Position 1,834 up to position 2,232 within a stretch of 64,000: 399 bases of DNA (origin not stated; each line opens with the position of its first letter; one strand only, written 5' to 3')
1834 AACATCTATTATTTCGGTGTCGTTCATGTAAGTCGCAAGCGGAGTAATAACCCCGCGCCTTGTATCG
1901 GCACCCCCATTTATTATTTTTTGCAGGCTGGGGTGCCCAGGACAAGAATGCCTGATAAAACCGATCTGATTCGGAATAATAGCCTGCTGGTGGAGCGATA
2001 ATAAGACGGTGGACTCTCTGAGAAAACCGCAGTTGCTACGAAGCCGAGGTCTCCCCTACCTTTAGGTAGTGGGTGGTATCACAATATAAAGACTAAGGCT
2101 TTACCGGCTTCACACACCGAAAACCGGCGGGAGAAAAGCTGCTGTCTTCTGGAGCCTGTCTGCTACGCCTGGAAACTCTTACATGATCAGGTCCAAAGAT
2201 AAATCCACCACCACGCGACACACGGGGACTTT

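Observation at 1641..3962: Family of hairpin-bounded, promoter-bearing TnpB-derived mini-elements with no tnpB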

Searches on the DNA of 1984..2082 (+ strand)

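Call 45: build_rna_model(alignment_id=A5, structure=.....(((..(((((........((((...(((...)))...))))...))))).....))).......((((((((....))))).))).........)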
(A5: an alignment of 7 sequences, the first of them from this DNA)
Model R2 built from alignment A5 (7 sequences, 99 columns); structure: as given.
model positions 96; base pairs 23; branch points 1; effective number of sequences 1.36; information 0.596 bits per position. Calibrated on 0.2 Mb of random sequence (short: E-values are rough).
structure used (alignment columns):
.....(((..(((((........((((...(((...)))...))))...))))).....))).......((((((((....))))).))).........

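Call 46: search_with_rna_model(model_id=R2, sources=[window, L007, L008, L010, L015, L016, L018, L020, L021, L023, L030, L033, L034, L036, L037, L042, L046, L047, L048, L049, L050, L053, L054, L055, L057, L058, L062, L065, L071, L072, L074, L078, L080, L081, L082, L083, L084, L085, L086, L087, L088, L089, L090, L091, L092, L093, L094, L095, L096, L097, L098, L099, L100, L101, L102, L103, L104, L105, L106, L107, L108, L109, L110, L111, L112, L113, L114, L001, L002, L003, L004, L005, L006, L009, L011, L012, L013, L014, L017, L019, L022, L024, L025, L026, L027, L028, L029, L031, L032, L035, L038, L039, L040, L041, L043, L044, L045, L051, L052, L056], max_evalue=1, make_alignment=true)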
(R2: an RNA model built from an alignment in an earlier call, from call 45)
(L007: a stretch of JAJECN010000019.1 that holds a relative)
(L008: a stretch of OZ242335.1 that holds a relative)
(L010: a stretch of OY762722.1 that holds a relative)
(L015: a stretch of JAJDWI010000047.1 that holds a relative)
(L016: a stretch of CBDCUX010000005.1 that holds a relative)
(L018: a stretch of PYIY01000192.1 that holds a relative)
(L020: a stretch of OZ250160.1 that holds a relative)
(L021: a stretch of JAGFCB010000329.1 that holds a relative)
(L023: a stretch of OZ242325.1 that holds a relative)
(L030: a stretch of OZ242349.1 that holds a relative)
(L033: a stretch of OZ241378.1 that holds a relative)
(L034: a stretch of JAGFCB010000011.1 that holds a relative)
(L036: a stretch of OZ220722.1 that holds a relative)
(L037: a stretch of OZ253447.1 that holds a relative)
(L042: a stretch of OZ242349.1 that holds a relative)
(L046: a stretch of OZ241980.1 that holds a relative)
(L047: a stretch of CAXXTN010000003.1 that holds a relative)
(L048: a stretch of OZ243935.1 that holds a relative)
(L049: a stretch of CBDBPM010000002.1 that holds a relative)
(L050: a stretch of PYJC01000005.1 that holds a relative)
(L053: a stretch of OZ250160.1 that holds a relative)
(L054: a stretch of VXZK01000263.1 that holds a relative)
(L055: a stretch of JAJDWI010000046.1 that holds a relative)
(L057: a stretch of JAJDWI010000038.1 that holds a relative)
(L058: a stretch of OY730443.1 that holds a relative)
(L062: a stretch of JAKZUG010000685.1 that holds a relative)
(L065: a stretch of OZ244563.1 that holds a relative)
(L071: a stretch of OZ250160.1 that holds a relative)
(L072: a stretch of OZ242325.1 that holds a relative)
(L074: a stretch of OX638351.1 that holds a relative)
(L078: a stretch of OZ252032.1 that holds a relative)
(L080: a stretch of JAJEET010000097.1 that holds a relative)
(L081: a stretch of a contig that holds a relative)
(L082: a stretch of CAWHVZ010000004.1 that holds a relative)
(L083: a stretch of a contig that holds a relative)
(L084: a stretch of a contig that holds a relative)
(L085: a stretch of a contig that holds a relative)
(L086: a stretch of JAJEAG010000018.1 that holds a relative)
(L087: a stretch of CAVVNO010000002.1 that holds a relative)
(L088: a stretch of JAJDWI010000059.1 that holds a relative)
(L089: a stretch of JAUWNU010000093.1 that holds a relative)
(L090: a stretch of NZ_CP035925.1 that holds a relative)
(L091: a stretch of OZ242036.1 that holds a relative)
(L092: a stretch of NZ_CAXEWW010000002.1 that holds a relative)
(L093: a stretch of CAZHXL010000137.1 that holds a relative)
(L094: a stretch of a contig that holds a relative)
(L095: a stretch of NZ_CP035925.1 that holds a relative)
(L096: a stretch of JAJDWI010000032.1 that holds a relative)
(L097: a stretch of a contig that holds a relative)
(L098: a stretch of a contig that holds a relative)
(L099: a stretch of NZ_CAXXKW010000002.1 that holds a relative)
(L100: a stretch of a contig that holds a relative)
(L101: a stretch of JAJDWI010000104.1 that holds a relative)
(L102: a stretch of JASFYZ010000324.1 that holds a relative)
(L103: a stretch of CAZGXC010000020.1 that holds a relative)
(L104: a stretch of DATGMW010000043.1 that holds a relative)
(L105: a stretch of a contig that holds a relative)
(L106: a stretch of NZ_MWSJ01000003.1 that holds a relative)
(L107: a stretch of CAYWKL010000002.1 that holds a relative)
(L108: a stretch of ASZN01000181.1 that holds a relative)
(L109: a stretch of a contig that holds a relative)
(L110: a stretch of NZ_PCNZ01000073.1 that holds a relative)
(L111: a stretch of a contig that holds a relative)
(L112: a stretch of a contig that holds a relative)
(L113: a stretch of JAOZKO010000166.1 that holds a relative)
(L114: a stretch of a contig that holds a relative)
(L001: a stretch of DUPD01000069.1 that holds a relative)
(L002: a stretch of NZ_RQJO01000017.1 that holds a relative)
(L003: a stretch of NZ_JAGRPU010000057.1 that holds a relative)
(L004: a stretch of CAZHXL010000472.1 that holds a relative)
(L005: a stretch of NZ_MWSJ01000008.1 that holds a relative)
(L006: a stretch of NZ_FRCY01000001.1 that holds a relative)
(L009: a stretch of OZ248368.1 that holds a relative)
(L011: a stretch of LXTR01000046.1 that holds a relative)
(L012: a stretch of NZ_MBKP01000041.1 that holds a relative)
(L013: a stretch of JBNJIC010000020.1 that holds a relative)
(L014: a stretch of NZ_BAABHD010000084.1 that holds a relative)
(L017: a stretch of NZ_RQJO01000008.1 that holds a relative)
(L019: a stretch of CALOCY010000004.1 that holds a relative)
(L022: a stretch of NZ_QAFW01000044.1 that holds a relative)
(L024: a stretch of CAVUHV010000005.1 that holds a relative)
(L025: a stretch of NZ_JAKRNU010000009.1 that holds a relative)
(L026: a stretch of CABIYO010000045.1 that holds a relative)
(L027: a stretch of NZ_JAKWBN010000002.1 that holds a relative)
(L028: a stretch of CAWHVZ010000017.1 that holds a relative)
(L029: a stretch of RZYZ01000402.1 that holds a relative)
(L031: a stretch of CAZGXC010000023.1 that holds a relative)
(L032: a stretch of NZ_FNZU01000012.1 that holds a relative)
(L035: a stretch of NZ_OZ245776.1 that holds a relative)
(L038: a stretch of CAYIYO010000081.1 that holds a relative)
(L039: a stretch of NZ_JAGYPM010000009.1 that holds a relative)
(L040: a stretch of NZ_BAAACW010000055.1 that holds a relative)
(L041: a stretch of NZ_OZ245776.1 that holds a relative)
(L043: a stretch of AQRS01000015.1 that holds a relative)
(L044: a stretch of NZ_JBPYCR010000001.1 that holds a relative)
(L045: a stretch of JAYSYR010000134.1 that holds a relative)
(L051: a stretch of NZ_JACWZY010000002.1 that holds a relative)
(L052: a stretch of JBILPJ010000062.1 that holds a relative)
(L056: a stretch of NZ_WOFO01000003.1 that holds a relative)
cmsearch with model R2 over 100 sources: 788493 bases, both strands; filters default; matches with E-value up to 1: 55.
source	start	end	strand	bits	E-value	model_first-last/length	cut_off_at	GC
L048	4758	4853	-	112.2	1.4e-26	1-96/96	no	0.56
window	30510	30605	+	110.7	3.4e-26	1-96/96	no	0.49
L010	3021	3116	+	108.5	1.3e-25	1-96/96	no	0.56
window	1984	2082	+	102.7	4.5e-24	1-96/96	no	0.54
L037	4547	4642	+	85.4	1.7e-19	1-96/96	no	0.56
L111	6050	6146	+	84.2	3.3e-19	1-96/96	no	0.53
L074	2690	2786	-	84.2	3.4e-19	1-96/96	no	0.54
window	3377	3466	+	80.8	2.6e-18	1-96/96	no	0.54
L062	2881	2968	-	76.1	4.6e-17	1-96/96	no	0.57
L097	5411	5509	+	75.7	6e-17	1-96/96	no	0.54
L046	1945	2033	+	70.5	1.4e-15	1-96/96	no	0.51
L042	2758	2853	-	61.1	4.2e-13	1-96/96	no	0.53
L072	4365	4462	-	60.1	7.7e-13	1-96/96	no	0.47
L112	51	139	+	55.5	1.3e-11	1-96/96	no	0.51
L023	740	837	-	55.3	1.4e-11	1-96/96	no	0.47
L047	6932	7029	+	53.5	4.3e-11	1-96/96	no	0.5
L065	309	403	-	50.2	3.2e-10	1-96/96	no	0.43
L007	89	177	-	33.2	9.8e-06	1-96/96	no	0.47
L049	460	556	-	30.5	4.9e-05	1-96/96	no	0.47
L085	7361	7468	-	24.2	0.0024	1-96/96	no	0.5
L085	2761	2812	-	22.4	0.0071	1-96/96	no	0.46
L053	32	73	-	21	0.016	1-96/96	no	0.38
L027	1385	1440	+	20.9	0.018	1-96/96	no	0.39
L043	820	900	-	19.8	0.035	1-96/96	no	0.36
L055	2541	2592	+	18.5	0.077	1-96/96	no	0.46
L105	5489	5574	-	17.9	0.1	1-96/96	no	0.49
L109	4458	4547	-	16.8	0.21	1-96/96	no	0.6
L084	750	806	+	16.7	0.22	1-96/96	no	0.49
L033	3430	3486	-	16.7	0.22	1-96/96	no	0.49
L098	749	805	-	16.7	0.22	1-96/96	no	0.49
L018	244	284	-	16.6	0.24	1-96/96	no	0.44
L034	6948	7012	+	16.4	0.26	1-96/96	no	0.48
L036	5983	6038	+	16.3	0.28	1-96/96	no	0.45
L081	1848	1923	-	16.1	0.33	1-96/96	no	0.41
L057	624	696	+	15.8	0.38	1-96/96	no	0.42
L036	5347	5413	+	15.8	0.38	1-96/96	no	0.49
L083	727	777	-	15.8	0.39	1-96/96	no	0.57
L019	3199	3263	-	15.7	0.4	1-96/96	no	0.38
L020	546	601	+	15.6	0.43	1-96/96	no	0.46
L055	2462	2529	+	15.4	0.5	1-96/96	no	0.43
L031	3638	3718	+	15.3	0.52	1-96/96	no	0.44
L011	4085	4159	+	15.1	0.59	1-96/96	no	0.47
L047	5633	5697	+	14.8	0.71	1-96/96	no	0.43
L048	6187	6259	-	14.7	0.75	1-96/96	no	0.41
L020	1080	1135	+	14.4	0.89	1-96/96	no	0.48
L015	4193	4250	+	14.4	0.9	1-96/96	no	0.47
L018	1872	1963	-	14.3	0.97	1-96/96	no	0.39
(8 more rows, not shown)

Alignment A6: 55 matches aligned to the model, 175 columns, each read 5' to 3' on its own strand. Consensus structure (alignment columns), stored with it:
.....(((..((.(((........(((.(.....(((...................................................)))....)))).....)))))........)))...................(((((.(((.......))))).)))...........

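Call 47: search_with_rna_model(model_id=R2, sources=[window, L007, L010, L023, L037, L042, L046, L047, L048, L049, L062, L065, L072, L074, L097, L111, L112], max_evalue=0.00001, make_alignment=true)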
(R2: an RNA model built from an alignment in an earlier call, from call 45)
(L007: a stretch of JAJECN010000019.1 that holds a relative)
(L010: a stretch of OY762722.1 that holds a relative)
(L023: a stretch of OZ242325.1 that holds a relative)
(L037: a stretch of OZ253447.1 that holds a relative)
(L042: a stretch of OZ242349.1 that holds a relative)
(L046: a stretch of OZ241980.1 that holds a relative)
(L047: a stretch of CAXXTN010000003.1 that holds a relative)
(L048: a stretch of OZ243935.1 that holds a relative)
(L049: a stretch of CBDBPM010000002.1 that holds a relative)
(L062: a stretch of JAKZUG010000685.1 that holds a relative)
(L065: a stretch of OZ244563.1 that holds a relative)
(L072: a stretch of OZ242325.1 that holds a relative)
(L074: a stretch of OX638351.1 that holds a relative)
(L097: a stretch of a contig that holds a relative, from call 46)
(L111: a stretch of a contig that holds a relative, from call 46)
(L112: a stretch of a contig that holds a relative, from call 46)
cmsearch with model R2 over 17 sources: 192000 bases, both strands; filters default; matches with E-value up to 0.00001: 19.
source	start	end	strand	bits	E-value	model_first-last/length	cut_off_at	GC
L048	4758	4853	-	112.2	3.4e-27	1-96/96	no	0.56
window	30510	30605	+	110.7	8.2e-27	1-96/96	no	0.49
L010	3021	3116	+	108.5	3.2e-26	1-96/96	no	0.56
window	1984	2082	+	102.7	1.1e-24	1-96/96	no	0.54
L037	4547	4642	+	85.4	4e-20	1-96/96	no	0.56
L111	6050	6146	+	84.2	8.1e-20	1-96/96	no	0.53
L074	2690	2786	-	84.2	8.3e-20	1-96/96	no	0.54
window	3377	3466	+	80.8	6.4e-19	1-96/96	no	0.54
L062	2881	2968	-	76.1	1.1e-17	1-96/96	no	0.57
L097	5411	5509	+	75.7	1.5e-17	1-96/96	no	0.54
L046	1945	2033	+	70.5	3.3e-16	1-96/96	no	0.51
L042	2758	2853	-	61.1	1e-13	1-96/96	no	0.53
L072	4365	4462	-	60.1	1.9e-13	1-96/96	no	0.47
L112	51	139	+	55.5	3.1e-12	1-96/96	no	0.51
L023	740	837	-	55.3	3.4e-12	1-96/96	no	0.47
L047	6932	7029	+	53.5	1e-11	1-96/96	no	0.5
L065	309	403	-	50.2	7.8e-11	1-96/96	no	0.43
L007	89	177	-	33.2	2.4e-06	1-96/96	no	0.47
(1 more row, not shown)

Alignment A7: 19 matches aligned to the model, 121 columns, each read 5' to 3' on its own strand. Consensus structure (alignment columns), stored with it:
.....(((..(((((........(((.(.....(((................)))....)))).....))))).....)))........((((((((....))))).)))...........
